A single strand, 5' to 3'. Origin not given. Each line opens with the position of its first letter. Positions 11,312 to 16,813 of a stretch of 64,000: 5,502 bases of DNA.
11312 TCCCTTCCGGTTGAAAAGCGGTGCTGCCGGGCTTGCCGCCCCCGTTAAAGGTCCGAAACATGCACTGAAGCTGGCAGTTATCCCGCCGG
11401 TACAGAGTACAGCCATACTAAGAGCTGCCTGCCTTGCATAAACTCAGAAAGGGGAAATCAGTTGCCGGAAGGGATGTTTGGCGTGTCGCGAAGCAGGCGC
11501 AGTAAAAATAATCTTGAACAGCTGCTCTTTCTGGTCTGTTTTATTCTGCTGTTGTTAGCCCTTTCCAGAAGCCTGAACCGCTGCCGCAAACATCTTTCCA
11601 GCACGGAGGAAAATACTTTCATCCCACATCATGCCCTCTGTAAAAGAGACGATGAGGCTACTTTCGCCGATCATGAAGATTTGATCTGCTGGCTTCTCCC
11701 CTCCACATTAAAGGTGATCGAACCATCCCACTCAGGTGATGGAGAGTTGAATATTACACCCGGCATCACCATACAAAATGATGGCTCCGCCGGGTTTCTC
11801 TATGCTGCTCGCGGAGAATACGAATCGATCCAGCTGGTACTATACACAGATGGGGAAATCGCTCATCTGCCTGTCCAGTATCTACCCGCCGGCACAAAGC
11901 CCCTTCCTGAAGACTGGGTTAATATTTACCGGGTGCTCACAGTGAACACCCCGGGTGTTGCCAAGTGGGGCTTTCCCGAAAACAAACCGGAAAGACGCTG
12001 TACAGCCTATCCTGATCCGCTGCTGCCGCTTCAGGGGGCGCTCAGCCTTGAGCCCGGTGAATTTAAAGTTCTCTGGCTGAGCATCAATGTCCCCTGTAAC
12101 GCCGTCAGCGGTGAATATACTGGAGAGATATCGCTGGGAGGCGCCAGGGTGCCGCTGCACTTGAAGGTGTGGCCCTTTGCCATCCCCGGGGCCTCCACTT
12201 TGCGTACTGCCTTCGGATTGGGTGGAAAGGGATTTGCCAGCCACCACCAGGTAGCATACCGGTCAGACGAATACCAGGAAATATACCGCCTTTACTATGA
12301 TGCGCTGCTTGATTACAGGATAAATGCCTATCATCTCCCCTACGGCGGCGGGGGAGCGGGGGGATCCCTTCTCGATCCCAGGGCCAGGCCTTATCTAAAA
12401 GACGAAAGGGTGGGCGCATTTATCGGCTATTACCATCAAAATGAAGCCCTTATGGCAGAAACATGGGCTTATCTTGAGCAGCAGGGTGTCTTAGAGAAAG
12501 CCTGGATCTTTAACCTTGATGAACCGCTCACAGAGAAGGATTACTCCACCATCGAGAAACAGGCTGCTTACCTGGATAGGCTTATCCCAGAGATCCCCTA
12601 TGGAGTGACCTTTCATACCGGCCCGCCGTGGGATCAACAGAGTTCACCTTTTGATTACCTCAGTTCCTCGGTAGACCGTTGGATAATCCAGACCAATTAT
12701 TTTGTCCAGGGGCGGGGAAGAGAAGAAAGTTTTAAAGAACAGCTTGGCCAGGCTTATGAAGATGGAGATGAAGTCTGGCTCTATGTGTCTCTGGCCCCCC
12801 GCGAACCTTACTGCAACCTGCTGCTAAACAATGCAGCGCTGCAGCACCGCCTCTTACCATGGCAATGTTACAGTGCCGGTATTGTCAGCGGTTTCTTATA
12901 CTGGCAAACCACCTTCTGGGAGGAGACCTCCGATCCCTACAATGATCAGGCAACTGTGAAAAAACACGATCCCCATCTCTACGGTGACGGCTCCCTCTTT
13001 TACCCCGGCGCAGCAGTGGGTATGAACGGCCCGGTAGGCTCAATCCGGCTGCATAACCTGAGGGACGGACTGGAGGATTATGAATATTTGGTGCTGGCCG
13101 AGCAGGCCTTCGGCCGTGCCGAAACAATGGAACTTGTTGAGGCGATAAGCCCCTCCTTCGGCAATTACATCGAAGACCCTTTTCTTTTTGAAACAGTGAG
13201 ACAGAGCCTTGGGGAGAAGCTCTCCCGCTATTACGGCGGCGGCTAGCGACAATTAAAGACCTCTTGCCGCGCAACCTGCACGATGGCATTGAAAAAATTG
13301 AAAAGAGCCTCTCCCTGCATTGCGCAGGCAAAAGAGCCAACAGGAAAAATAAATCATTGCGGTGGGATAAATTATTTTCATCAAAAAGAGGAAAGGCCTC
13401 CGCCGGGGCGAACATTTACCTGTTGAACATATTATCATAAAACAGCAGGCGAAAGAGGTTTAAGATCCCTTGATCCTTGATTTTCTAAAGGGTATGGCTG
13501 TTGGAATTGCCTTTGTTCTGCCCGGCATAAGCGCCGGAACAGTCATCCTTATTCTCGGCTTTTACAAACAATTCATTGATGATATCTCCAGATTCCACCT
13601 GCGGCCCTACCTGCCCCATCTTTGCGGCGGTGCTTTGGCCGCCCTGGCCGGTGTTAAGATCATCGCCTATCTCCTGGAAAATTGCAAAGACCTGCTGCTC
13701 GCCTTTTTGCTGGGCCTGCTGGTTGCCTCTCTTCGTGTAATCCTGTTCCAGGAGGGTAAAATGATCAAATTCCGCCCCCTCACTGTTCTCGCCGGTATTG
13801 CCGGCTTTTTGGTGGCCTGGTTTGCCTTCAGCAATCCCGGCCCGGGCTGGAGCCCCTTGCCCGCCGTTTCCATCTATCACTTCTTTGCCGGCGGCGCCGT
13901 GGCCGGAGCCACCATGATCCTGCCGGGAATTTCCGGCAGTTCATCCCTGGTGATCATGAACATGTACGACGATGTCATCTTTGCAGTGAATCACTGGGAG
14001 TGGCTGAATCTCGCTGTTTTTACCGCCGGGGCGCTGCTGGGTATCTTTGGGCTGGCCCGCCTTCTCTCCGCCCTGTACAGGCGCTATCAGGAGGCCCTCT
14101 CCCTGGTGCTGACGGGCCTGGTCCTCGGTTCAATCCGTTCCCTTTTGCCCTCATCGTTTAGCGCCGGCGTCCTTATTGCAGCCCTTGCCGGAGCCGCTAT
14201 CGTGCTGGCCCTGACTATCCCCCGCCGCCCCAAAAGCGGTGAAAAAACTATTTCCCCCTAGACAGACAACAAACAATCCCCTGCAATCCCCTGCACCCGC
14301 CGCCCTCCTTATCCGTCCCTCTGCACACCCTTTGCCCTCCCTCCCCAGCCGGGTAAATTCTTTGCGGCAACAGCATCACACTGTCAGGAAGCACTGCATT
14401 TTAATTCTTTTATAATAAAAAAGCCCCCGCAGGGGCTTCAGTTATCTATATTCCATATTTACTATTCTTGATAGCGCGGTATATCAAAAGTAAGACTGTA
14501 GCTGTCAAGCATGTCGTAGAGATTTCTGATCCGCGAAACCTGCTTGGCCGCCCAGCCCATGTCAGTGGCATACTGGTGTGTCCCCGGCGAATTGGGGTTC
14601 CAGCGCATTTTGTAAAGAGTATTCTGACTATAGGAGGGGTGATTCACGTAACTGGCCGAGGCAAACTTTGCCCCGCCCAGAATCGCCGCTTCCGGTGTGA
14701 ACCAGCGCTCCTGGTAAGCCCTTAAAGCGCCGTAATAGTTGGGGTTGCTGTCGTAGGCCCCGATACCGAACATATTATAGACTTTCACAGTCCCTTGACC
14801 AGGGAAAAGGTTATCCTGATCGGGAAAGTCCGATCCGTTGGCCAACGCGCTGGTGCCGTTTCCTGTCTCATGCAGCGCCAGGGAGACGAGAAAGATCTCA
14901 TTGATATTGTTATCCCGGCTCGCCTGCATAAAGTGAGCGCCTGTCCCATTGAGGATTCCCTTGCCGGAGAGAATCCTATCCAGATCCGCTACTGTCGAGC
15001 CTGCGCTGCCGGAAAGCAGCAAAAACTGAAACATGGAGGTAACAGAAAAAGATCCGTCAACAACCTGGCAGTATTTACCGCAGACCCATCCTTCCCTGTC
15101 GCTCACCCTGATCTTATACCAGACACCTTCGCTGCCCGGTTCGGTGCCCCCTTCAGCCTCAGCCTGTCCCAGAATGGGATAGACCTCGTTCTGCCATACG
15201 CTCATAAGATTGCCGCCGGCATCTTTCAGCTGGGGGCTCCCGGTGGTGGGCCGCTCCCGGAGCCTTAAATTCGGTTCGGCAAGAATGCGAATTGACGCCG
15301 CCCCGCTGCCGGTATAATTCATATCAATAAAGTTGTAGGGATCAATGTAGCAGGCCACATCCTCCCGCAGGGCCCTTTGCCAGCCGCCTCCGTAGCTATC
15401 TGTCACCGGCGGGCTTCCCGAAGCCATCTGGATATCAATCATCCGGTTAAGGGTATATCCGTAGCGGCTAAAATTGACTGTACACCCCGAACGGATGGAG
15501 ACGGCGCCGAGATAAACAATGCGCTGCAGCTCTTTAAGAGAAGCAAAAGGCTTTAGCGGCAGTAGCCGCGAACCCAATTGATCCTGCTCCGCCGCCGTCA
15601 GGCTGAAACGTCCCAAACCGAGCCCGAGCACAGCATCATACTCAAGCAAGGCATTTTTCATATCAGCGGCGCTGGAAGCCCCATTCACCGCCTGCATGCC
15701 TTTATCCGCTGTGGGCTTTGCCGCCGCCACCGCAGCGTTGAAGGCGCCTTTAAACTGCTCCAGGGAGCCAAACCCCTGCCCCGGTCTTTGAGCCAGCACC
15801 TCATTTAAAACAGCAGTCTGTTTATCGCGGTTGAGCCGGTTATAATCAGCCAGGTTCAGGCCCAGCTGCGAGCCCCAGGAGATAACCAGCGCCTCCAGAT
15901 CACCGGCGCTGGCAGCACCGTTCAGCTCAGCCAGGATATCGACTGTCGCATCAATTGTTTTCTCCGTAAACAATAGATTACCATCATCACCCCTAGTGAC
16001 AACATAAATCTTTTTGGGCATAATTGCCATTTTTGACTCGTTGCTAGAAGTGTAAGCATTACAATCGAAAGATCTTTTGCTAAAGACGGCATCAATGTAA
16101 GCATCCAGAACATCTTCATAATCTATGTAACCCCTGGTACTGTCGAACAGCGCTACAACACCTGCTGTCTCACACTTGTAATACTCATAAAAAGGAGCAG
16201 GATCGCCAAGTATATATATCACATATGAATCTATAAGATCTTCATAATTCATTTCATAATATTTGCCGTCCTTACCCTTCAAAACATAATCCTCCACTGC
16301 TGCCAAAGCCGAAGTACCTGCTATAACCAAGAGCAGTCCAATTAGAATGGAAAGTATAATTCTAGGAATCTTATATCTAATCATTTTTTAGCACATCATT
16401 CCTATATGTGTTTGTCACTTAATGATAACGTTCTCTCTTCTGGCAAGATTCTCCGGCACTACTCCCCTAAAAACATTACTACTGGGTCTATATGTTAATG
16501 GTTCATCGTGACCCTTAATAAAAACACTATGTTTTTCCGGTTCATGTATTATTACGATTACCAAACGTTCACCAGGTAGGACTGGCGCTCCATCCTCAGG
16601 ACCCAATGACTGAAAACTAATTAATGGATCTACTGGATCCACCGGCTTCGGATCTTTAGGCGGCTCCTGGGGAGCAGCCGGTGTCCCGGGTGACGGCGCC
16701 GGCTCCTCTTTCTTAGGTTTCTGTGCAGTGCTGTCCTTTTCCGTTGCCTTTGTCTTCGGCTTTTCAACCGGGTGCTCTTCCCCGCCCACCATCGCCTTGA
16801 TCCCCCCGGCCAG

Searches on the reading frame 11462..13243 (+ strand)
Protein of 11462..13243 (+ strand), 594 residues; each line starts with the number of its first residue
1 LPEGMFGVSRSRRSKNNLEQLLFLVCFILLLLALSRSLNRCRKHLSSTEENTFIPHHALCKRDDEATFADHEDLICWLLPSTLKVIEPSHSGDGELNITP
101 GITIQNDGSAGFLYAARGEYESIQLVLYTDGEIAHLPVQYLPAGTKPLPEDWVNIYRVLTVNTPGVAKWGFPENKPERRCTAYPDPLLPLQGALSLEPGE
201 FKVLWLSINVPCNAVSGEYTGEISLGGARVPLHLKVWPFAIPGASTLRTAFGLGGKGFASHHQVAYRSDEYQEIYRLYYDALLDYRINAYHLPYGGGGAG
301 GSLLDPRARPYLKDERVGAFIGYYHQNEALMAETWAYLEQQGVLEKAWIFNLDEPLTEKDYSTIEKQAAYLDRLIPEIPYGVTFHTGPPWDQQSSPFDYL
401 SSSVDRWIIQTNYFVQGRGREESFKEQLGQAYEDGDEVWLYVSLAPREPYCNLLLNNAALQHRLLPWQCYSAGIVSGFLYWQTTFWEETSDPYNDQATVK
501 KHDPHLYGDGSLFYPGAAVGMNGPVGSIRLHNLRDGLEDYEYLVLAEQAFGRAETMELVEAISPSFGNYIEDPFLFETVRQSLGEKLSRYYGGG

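Call 9: search_protein_families(library=pfam, proteins=[window:11462-13243:+], max_evalue=0.001)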
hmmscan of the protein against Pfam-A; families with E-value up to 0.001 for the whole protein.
window:11462-13243:+ (594 aa): 2 families
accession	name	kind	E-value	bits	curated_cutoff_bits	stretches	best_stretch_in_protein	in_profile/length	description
PF13320.12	GH123_cat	-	5.9e-16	59.2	23.1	1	329-544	137-322/324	Glycoside hydrolase 123, catalytic domain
PF22680.2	Glyco_hydro_123_N_2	-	4.1e-06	27.1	27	1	113-225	25-140/142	Glycoside hydrolase 123 N-terminal domain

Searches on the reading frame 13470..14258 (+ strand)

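Call 9: search_protein_families(library=pfam, proteins=[window:13470-14258:+], max_evalue=0.001)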
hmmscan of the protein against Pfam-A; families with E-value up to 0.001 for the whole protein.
window:13470-14258:+ (263 aa): 1 family
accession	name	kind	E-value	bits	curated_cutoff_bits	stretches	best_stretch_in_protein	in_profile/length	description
PF04018.18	VCA0040-like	-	3.3e-40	138.7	26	2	63-228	73-231/246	Undecaprenyl phosphate translocase-like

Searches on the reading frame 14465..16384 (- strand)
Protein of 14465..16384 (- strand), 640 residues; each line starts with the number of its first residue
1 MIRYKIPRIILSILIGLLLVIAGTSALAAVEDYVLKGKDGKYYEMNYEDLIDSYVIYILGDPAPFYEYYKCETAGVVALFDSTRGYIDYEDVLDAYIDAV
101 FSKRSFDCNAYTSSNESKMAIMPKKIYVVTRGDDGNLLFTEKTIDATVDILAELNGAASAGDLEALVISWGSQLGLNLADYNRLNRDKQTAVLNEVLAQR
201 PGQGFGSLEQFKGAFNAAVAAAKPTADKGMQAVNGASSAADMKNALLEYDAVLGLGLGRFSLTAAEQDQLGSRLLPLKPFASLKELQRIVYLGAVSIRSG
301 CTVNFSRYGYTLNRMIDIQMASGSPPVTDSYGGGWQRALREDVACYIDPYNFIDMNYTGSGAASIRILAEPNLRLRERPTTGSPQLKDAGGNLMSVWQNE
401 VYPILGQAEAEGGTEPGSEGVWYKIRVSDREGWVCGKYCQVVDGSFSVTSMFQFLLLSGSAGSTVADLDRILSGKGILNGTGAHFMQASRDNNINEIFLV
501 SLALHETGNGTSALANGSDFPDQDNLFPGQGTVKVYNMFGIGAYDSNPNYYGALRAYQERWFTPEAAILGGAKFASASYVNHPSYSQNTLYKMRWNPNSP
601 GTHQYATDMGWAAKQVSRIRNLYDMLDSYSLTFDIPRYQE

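Call 4: search_protein_families(library=pfam, proteins=[window:14465-16384:-], max_evalue=1)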
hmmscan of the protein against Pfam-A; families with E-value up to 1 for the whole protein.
window:14465-16384:- (640 aa): 2 families
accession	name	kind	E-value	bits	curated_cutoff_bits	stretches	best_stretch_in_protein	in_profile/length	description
PF01832.25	Glucosaminidase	-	5e-10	40.6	30.2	1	483-622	2-121/123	Mannosyl-glycoprotein endo-beta-N-acetylglucosaminidase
PF08239.17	SH3_3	-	0.0016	19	27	1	417-438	34-52/54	Bacterial SH3 domain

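Call 42: search_protein_families(library=ncbifam, proteins=[window:14465-16384:-], max_evalue=0.1)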
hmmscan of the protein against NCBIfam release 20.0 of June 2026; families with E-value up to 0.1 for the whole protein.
window:14465-16384:- (640 aa): 2 families
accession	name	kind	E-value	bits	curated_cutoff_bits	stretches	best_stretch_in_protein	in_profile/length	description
NF052642.1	amidase_SagB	exception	7.1e-41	140.2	425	1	450-634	99-271/282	peptidoglycan release complex glucosaminidase SagB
NF052335.1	PdgHdaseHSB129560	equivalog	0.03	13.6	500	0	472-624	57-182/330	peptidoglycan hydrolase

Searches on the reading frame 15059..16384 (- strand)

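Call 69: search_protein_families(library=pfam, proteins=[window:15059-16384:-], max_evalue=1)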
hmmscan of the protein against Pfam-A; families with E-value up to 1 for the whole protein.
seq(442 aa): 1 family
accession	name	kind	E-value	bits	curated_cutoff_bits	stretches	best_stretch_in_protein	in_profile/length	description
PF08239.17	SH3_3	-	0.00086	19.9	27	1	417-438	34-52/54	Bacterial SH3 domain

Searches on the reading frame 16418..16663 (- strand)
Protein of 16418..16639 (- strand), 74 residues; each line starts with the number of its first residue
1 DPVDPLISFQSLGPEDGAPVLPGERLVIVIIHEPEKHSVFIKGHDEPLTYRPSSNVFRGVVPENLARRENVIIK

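Call 69: search_protein_families(library=pfam, proteins=[window:16418-16639:-], max_evalue=1)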
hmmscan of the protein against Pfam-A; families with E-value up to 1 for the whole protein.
seq(74 aa): 0 families

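Call 86: predict_structure(alignment_id=A5)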
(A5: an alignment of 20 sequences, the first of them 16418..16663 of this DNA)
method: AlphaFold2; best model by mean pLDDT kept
length: 82 residues; sequences in the alignment: 20
mean_pLDDT: 90.4   pTM: 0.74
mean pLDDT of the five models: 90.4, 89.8, 89.8, 89.3, 87.1
residues with pLDDT >= 90: 69; 70-90: 3; 50-70: 9; < 50: 1
segments of 3 or more residues with pLDDT < 50: none
pLDDT, mean of each block of 10 residues (from residue 1): 59 91 93 96 95 96 96 97 94
secondary structure, 60 per line:
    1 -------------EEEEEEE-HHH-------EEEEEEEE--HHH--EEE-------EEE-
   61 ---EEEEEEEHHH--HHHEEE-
elements in order: E14-20 E32-39 E47-49 E57-59 E64-70 E79-81

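Call 88: fold_search(model_id=the predicted structure, library=pdb)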
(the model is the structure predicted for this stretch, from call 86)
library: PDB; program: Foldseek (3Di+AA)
matches with E <= 10: 558; with E <= 0.001: 0
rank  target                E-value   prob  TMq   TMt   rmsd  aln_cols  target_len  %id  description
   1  6a6c                  4.9e-01  0.20  0.28  0.28   8.4        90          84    7  Crystal structure of carbohydrate-binding module family 56 beta-1,3-glucan binding domain (released 2019-07-03)
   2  8p2e_G                6.2e-01  0.18  0.30  0.17   7.5        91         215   16  Homotypic interacting B1 fab bound to Chondroitin Sulfate A (released 2024-06-05)
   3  4g6i_B                9.8e-01  0.35  0.39  0.20   4.5        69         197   13  Crystallographic structure of trimeric riboflavin synthase from Brucella abortus in complex with roseoflavin (released 2014-03-12)
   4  8jbv_N                9.8e-01  0.10  0.28  0.15   8.2        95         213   15  Extracellular domain of gamma delta TCR (released 2024-05-08)
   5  2wsp_A                1.0e+00  0.11  0.24  0.07  10.9        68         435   12  Thermotoga maritima alpha-L-fucosynthase, TmD224G, in complex with alpha-L-Fuc-(1-2)-beta-L-Fuc-N3 (released 2010-01-19)
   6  8won_A                1.0e+00  0.03  0.16  0.07  17.0        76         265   13  Cryo-EM structure of the 10-subunits Mmp1 complex from Mycobacterium smegmatis (released 2025-01-01)
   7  6oor_A                1.1e+00  0.16  0.35  0.14   7.7        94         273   11  Structure of 1B1 bound to mouse CD1d (released 2019-07-17)
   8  3eo1_B                1.1e+00  0.11  0.30  0.16   7.7        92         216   17  Structure of the Fab Fragment of GC-1008 in Complex with Transforming Growth Factor-Beta 3 (released 2008-12-02)
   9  5h9y_A                1.2e+00  0.16  0.29  0.08   6.2        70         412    8  Crystal structure of GH family 64 laminaripentaose-producing beta-1,3-glucanase from Paenibacillus barengoltzii comple (released 2017-02-15)
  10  5m6a_B                1.2e+00  0.15  0.33  0.16   8.1        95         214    9  Crystal structure of cardiotoxic Bence-Jones light chain dimer H9 (released 2017-11-15)
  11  8wsp_F                1.2e+00  0.13  0.33  0.17   8.7       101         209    8  Crystal structure of SFTSV Gn and antibody SF5 (released 2024-06-12)
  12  1z5l_C                1.3e+00  0.13  0.32  0.14   8.2        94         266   11  Structure of a highly potent short-chain galactosyl ceramide agonist bound to CD1D (released 2005-07-19)
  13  4qci_A                1.3e+00  0.10  0.28  0.15   8.8        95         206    9  PDGF-B blocking antibody bound to PDGF-BB (released 2015-03-11)
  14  8jcb_N                1.3e+00  0.08  0.27  0.13   8.3        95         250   15  Vgamma5 Vdelta1 T cell receptor complex (released 2024-05-08)
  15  2yn5_B                1.4e+00  0.30  0.40  0.15   3.6        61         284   15  Structural insight into the giant calcium-binding adhesin SiiE: implications for the adhesion of Salmonella enterica t (released 2013-04-03)
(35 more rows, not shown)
